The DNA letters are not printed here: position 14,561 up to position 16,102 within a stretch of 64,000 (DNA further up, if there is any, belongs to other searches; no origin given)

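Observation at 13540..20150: Six-gene, translationally coupled operon joining GH39, a Tat-signal enolase-superfamily enzyme, an MFS porter, split aconitase X and a Hyi/OtnI-like isomerase: candidate undescribed acid-sugar pathway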

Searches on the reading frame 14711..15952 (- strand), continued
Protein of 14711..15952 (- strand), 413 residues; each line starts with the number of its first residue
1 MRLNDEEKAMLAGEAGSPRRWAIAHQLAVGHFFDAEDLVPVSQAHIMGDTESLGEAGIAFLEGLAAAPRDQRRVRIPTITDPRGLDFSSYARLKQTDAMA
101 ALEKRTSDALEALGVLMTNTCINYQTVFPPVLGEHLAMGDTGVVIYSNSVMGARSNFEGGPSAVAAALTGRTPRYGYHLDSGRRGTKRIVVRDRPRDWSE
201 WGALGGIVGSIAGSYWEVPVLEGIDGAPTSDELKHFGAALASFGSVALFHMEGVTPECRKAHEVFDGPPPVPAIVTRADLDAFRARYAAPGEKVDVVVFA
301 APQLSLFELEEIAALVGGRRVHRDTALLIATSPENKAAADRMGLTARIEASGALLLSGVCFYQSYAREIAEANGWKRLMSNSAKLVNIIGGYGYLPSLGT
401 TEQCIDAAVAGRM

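Call 61: search_protein_families(library=ncbifam, proteins=[L053:4281-5291:+, L034:9876-12170:-, L031:3294-4334:+, L048:11725-13332:+, L018:8854-9390:+, L018:9378-9998:+, L028:2344-3852:+, L018:11777-13108:+, L076:6863-8479:+, L051:5575-6816:+], max_evalue=1e-8)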
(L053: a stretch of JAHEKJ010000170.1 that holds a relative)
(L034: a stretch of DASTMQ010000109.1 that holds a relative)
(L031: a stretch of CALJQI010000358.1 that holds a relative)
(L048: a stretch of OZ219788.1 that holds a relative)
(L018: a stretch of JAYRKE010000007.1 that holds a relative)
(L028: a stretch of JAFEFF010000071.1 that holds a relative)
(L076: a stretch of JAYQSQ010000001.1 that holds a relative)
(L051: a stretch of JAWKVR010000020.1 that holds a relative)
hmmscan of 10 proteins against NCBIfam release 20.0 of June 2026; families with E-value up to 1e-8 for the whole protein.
L053:4281-5291:+ (336 aa): 0 families

L034:9876-12170:- (764 aa): 0 families

L031:3294-4334:+ (346 aa): 7 families
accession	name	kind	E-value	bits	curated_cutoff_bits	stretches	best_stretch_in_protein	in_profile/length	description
NF007695.0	PRK10376.1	subfamily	5.9e-38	130.6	280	1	17-216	11-216/290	oxidoreductase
NF049922.1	MethglyxlRedYdjG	equivalog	1.9e-34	119.1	550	1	21-319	11-320/326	NADH-dependent methylglyoxal reductase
TIGR01293.1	Kv_beta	subfamily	3.3e-26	92.1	365.4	1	21-319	11-318/319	voltage-dependent potassium channel subunit beta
NF007388.0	PRK09912.1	subfamily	2.5e-23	82.5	448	1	3-322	3-334/346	L-glyceraldehyde 3-phosphate reductase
NF007912.0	PRK10625.1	equivalog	4e-20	72.5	415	1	22-320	12-338/346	NADP(H)-dependent aldo-keto reductase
NF008377.0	PRK11172.1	equivalog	9.4e-17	61.1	327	1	40-216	12-182/267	2,5-didehydrogluconate reductase DkgB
NF008598.0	PRK11565.1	equivalog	7e-10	38.4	425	0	42-217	26-191/275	2,5-didehydrogluconate reductase DkgA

L048:11725-13332:+ (535 aa): 105 families (the best 25 are shown)
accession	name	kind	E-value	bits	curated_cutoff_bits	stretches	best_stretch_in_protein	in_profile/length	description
NF009233.0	PRK12583.1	subfamily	1e-138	463.2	832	2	146-529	169-549/558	fatty acid CoA ligase family protein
NF004837.0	PRK06187.1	subfamily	4e-122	408.2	476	1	49-533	29-525/531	long-chain-fatty-acid--CoA ligase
NF005801.1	PRK07656.1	equivalog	1.2e-111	373.8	657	1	28-526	7-499/500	FadD3 family acyl-CoA ligase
NF006182.0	PRK08316.1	subfamily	1.3e-98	330.8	663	1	20-533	9-520/523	fatty acyl-CoA synthetase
NF005307.0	PRK06839.1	equivalog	2.2e-91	306.9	748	1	52-529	26-492/496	o-succinylbenzoate--CoA ligase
NF004114.0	PRK05605.1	equivalog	1.2e-87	294.6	766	1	170-529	211-568/575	long-chain-fatty-acid--CoA ligase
NF052580.1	Str24CoAsynCasG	equivalog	2.3e-87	293.6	750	1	51-523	63-543/548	steroid-24-oyl-CoA synthetase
NF004758.0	PRK06087.1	equivalog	3.6e-83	279.8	736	1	48-530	45-535/548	medium-chain fatty-acid--CoA ligase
NF005702.0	PRK07514.1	subfamily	2.9e-82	276.6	558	1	45-532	21-502/506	malonyl-CoA synthase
NF006181.0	PRK08314.1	subfamily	3.6e-80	269.8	705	2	175-531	198-555/563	long-chain-fatty-acid--CoA ligase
NF004822.0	PRK06178.1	equivalog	3.8e-80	270.1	782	1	51-530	60-567/571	acyl-CoA synthetase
NF006572.0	PRK09088.1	equivalog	1.1e-79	268.4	696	1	49-532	24-489/491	acyl-CoA synthetase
NF005676.0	PRK07470.1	equivalog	2.5e-79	267.3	774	1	27-529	25-528/544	acyl-CoA synthetase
NF005714.0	PRK07529.1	subfamily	4e-78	263.3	632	1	175-532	212-578/640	acyl-CoA synthetase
NF005463.0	PRK07059.1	subfamily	2.8e-75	253.8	869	1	176-526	199-552/557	long-chain-fatty-acid--CoA ligase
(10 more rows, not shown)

L018:8854-9390:+ (178 aa): 2 families
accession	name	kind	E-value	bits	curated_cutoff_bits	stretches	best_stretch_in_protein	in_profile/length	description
TIGR03845.1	sulfopyru_alph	equivalog_domain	7.3e-18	65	147.95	1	13-171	3-156/160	sulfopyruvate decarboxylase subunit alpha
TIGR03297.1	Ppyr-DeCO2ase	equivalog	1.3e-09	37.5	312.5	1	22-173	1-153/360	phosphonopyruvate decarboxylase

L018:9378-9998:+ (206 aa): 14 families
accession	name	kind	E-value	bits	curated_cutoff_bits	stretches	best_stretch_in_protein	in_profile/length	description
TIGR03297.1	Ppyr-DeCO2ase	equivalog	1.2e-29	103.5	312.5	1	42-168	214-338/360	phosphonopyruvate decarboxylase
NF004813.0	PRK06163.1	equivalog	2.1e-25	89.6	240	1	48-177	57-185/202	hypothetical protein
TIGR03846.1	sulfopy_beta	equivalog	4.1e-23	82.2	221.5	1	50-170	44-162/182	sulfopyruvate decarboxylase subunit beta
NF005114.0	PRK06546.1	equivalog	8.8e-13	47.6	893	1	52-167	412-532/578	pyruvate dehydrogenase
NF006052.0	PRK08199.1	subfamily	7.9e-12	44.3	539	1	56-169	423-542/559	thiamine pyrophosphate protein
NF005760.0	PRK07586.1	equivalog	5.4e-11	42.1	363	1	51-164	388-514/514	acetolactate synthase large subunit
NF005712.0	PRK07524.1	subfamily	1.5e-10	40.2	500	1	51-163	411-528/536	5-guanidino-2-oxopentanoate decarboxylase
TIGR04377.1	myo_inos_iolD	equivalog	1.9e-10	40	715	0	50-104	442-495/616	3D-(3,5/4)-trihydroxycyclohexane-1,2-dione acylhydrolase (decyclizing)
NF006122.0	PRK08266.1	subfamily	3e-10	39.2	571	1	55-172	409-533/543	hypothetical protein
NF006591.0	PRK09124.1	equivalog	3.6e-10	38.8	792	1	50-167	410-532/574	ubiquinone-dependent pyruvate dehydrogenase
NF005470.0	PRK07064.1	equivalog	5e-10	39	495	1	53-163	412-528/552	thiamine pyrophosphate-binding protein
NF058623.1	HdaclCoAlyACT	equivalog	7.3e-10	38.1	600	1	50-165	421-541/575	2-hydroxyacyl-CoA lyase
NF005485.1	PRK07092.1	equivalog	1.1e-09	37.7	493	1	58-165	406-519/523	benzoylformate decarboxylase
NF006203.0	PRK08327.1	equivalog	8e-09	34.5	456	0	47-106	431-491/571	thiamine pyrophosphate-requiring protein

L028:2344-3852:+ (502 aa): 4 families
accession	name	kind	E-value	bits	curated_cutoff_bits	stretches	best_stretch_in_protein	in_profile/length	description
NF010322.0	PRK13759.1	equivalog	1e-59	202.3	481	2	151-484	139-456/486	arylsulfatase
TIGR03417.1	chol_sulfatase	equivalog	7.6e-56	190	433.45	2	206-488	175-439/500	choline-sulfatase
NF045661.1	HdlasePehA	equivalog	1.7e-45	155.6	900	1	2-481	4-477/506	phosphoric/sulfuric ester hydrolase PehA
NF052527.1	Mn_arylsulf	exception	5.1e-31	108.1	850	2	193-487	176-454/479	manganese-dependent arylsulfatase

L018:11777-13108:+ (443 aa): 13 families
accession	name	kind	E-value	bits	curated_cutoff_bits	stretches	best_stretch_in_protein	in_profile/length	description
TIGR00883.1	2A0106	subfamily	2.2e-119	399.1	443.45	1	29-417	1-393/400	metabolite/H+ symporter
NF007414.0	PRK09952.1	equivalog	5.6e-103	345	538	1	15-431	16-433/438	shikimate transporter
NF007927.0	PRK10642.1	equivalog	1.1e-72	245.5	544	1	15-421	19-429/500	glycine betaine/L-proline transporter ProP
NF011656.1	PRK15075.1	subfamily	3.1e-69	233.9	445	1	20-432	6-413/419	tricarballylate/proton symporter TcuC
NF007710.0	PRK10406.1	subfamily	6.2e-62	210.1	550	1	11-430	12-423/432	MFS family transporter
TIGR00891.1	2A0112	subfamily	1.6e-27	96.6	552.9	1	22-233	13-203/405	sialate:H+ symport family MFS transporter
NF003024.0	PRK03893.1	subfamily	3e-24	85.7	604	1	19-291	19-268/497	sialate:H+ symport family MFS transporter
TIGR00895.1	2A0115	subfamily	3.8e-20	72.2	418.55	1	10-234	6-206/398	aromatic acid/H+ symport family MFS transporter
NF008963.0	PRK12307.1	equivalog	6.5e-17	61.8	637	1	20-433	17-412/426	MFS transporter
TIGR00879.1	SP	subfamily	4.7e-12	45.2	237.8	1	27-240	63-265/510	sugar porter family MFS transporter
TIGR00887.1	2A0109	equivalog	2.6e-11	43.1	610.3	1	28-176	23-167/502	phosphate:H+ symporter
TIGR00898.1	2A0119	subfamily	2.6e-10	39.7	550.75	1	64-234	130-278/506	cation transport protein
NF008586.0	PRK11551.1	equivalog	6.4e-10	38.6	410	1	68-235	55-207/406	3-(3-hydroxy-phenyl)propionate transporter MhpT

L076:6863-8479:+ (538 aa): 5 families
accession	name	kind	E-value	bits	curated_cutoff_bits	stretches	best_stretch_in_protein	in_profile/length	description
NF002550.0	PRK02106.1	subfamily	1.3e-170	568.7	605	1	7-536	5-536/563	choline dehydrogenase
TIGR01810.1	betA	equivalog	2.2e-143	478.7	732.1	1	9-534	1-527/532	choline dehydrogenase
TIGR03970.1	mycofact_MftG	equivalog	2.5e-81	274.1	387.45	2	9-313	2-307/487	mycofactocin dehydrogenase MftG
TIGR04542.1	GMC_mycofac_2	equivalog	2.7e-35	122.3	400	1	9-275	1-242/425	mycofactocin system GMC family oxidoreductase MftG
NF038210.1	GMC_mycofac_3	equivalog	2.7e-17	62.7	300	1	11-112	2-94/418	mycofactocin system GMC family oxidoreductase MftG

L051:5575-6816:+ (413 aa): 51 families (the best 25 are shown)
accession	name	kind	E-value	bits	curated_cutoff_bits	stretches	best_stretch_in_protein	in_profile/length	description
NF052282.1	PLP_TF_PdxR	equivalog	1.1e-64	219.2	320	1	28-391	92-447/448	MocR-like pyridoxine biosynthesis transcription factor PdxR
NF052290.2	MocR_like_YczR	exception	2.1e-59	201.4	487.4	1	47-393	117-456/458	MocR-like transcription factor YczR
TIGR04461.1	endura_MppQ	equivalog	1.6e-54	185.4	540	1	35-367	19-355/392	enduracididine biosynthesis enzyme MppQ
NF052286.1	ecto_TF_EhuR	exception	7.9e-43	146.6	480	1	79-398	142-452/458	MocR-like ectoine utilization transcription factor EhuR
NF052281.1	rhizopine_MocR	equivalog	6.1e-38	130.7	650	1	30-392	123-476/479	rhizopine catabolism transcriptional regulator MocR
NF041364.1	GntC_guanitoxin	equivalog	2.3e-36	125.5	415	1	59-388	24-350/356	guanitoxin biosynthesis PLP-dependent (S)-gamma-hydroxy-L-arginine cyclodehydratase GntC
NF004770.0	PRK06108.1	subfamily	5.3e-29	101.2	422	1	73-394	73-391/396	pyridoxal phosphate-dependent aminotransferase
NF052285.1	GABA_TF_GabR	exception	2.4e-27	95.9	600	1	31-349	95-405/456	MocR-like transcriptional regulator GabR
TIGR03947.1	viomycin_VioD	equivalog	2.2e-22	79.4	390.9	1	72-393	50-357/359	capreomycidine synthase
NF005732.0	PRK07550.1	equivalog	1.4e-21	77.1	366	1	72-384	69-377/389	aminotransferase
NF005305.0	PRK06836.1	equivalog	8.6e-20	71.3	376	1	47-394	51-390/396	pyridoxal phosphate-dependent aminotransferase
NF012025.0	PRK15481.1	equivalog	1e-19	70.5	573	1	89-343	135-382/432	MocR-like B6 salvage transcription factor PtsJ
TIGR03537.1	DapC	equivalog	1.6e-19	70.1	453.6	1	71-393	34-349/350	succinyldiaminopimelate transaminase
NF006756.0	PRK09276.1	subfamily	4e-18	65.5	507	1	74-387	70-378/387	LL-diaminopimelate aminotransferase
NF005744.0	PRK07568.1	subfamily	2.3e-17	62.9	389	1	59-336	55-327/398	pyridoxal phosphate-dependent aminotransferase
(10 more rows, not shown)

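Call 68: find_encoding_contigs(protein=P0002, flank=10000, max_places=3)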
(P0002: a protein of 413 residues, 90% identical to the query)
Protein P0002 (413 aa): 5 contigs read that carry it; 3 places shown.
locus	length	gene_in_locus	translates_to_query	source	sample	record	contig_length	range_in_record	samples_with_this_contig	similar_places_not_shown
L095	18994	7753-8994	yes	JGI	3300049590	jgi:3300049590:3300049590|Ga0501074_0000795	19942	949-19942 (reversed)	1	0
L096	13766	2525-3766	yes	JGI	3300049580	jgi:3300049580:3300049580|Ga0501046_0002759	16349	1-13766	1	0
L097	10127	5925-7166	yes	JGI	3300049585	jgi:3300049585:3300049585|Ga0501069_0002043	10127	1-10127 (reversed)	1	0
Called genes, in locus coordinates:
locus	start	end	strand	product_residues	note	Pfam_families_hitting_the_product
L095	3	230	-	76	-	?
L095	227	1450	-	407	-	PF05940:NnrS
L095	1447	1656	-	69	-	-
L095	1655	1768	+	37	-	-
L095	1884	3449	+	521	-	PF07690:MFS_1, PF00083:Sugar_tr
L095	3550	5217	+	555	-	PF01229:Glyco_hydro_39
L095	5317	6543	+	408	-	PF02746:MR_MLE_N, PF13378:MR_MLE_C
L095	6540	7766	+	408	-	PF07690:MFS_1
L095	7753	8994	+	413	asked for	PF04412:AcnX, PF28403:AcnX_2nd, PF28406:AcnX_3rd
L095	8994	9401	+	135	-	PF01989:AcnX_swivel_put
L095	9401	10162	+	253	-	PF01261:AP_endonuc_2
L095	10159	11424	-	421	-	PF07690:MFS_1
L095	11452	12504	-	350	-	PF03786:UxuA, PF01261:AP_endonuc_2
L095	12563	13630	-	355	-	PF06379:RhaT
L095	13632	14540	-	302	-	PF04909:Amidohydro_2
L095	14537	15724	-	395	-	PF02746:MR_MLE_N, PF13378:MR_MLE_C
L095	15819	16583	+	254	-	PF00106:adh_short, PF08659:KR, PF13561:adh_short_C2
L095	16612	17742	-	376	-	PF02515:CoA_transf_3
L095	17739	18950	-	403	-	PF02771:Acyl-CoA_dh_N, PF02770:Acyl-CoA_dh_M, PF00441:Acyl-CoA_dh_1, PF08028:Acyl-CoA_dh_2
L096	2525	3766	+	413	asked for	PF04412:AcnX, PF28403:AcnX_2nd, PF28406:AcnX_3rd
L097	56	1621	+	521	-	PF07690:MFS_1, PF00083:Sugar_tr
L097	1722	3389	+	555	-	PF01229:Glyco_hydro_39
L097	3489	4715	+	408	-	PF02746:MR_MLE_N, PF13378:MR_MLE_C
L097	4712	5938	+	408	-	PF07690:MFS_1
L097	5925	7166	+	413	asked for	PF04412:AcnX, PF28403:AcnX_2nd, PF28406:AcnX_3rd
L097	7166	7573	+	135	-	PF01989:AcnX_swivel_put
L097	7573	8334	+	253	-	PF01261:AP_endonuc_2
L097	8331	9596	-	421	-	PF07690:MFS_1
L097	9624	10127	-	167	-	PF03786:UxuA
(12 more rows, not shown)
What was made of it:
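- Checked: The same four overlaps recur in independent metagenome contigs at about 90% identity (L095-L097, call 68).
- full string in L095-97 (call 68); In L095 the convergent operon also carries RhaT, Amidohydro_2 and an SDR, which resembles the LRA1-3 L-rhamnose route (call 68).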

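Call 69: find_encoding_contigs(protein=P0004, flank=10000, max_places=2)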
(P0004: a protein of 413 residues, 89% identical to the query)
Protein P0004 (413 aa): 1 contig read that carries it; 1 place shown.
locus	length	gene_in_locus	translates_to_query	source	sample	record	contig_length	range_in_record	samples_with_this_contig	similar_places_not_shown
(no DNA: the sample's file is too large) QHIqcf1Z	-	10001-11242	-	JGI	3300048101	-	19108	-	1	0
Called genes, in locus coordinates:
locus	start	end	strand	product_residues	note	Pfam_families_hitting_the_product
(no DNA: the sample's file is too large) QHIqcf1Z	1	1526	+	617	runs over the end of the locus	PF01011:PQQ, PF13360:PQQ_2, PF13570:Beta-prop_ACSF4 (faint), PF23727:Beta-prop_FAM234A_B (faint), PF01011:PQQ, PF13360:PQQ_2 (weak)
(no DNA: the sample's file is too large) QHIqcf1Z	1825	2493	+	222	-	-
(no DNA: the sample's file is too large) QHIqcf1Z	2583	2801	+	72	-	PF11160:Hva1_TUDOR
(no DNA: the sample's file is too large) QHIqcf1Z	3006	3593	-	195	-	PF04343:DUF488, PF22751:DUF488-N3a (weak)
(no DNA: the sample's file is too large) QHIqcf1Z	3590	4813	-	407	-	PF05940:NnrS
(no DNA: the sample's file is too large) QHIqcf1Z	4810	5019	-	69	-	-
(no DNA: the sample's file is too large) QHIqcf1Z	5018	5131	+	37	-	-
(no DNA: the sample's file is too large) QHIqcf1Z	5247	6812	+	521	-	PF07690:MFS_1, PF00083:Sugar_tr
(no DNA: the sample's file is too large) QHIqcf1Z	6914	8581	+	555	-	PF01229:Glyco_hydro_39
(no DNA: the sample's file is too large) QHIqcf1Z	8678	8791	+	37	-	-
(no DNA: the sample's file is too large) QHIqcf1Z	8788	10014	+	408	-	PF07690:MFS_1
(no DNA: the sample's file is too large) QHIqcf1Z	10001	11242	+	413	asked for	PF04412:AcnX, PF28403:AcnX_2nd, PF28406:AcnX_3rd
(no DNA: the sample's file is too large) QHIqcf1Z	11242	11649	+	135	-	PF01989:AcnX_swivel_put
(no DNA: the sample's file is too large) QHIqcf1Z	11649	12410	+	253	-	PF01261:AP_endonuc_2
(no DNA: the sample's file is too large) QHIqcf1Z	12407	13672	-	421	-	PF07690:MFS_1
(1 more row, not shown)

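Call 73: find_encoding_contigs(protein=P0034, flank=9000, max_places=1)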
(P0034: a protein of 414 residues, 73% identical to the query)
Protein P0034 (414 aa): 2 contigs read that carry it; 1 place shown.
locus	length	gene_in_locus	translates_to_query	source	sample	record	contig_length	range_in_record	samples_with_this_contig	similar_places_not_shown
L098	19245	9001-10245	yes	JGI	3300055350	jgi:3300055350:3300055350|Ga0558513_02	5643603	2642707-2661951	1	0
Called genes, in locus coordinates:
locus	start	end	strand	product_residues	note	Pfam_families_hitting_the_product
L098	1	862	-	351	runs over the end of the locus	PF03401:TctC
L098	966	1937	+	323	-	PF00126:HTH_1, PF03466:LysR_substrate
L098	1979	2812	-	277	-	PF00528:BPD_transp_1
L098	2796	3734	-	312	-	PF00528:BPD_transp_1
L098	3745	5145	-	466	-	PF01547:SBP_bac_1, PF13416:SBP_bac_8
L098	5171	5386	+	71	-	-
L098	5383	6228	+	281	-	PF09339:HTH_IclR, PF12802:MarR_2 (weak), PF25213:HVO_A0261_N (faint), PF01614:IclR_C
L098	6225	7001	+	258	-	PF03328:HpcH_HpaI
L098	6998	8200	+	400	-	PF02746:MR_MLE_N, PF13378:MR_MLE_C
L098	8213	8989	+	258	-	PF00106:adh_short, PF08659:KR, PF13561:adh_short_C2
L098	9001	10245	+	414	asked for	PF04412:AcnX, PF28403:AcnX_2nd, PF28406:AcnX_3rd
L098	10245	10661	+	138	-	PF01989:AcnX_swivel_put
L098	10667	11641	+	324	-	PF03401:TctC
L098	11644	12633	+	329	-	PF03401:TctC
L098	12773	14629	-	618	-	PF00999:Na_H_Exchanger, PF02254:TrkA_N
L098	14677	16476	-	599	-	PF00999:Na_H_Exchanger, PF02254:TrkA_N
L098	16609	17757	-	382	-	PF01408:GFO_IDH_MocA, PF22725:GFO_IDH_MocA_C3, PF02894:GFO_IDH_MocA_C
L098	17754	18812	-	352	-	PF01261:AP_endonuc_2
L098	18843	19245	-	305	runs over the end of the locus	PF03364:Polyketide_cyc (faint), PF10604:Polyketide_cyc2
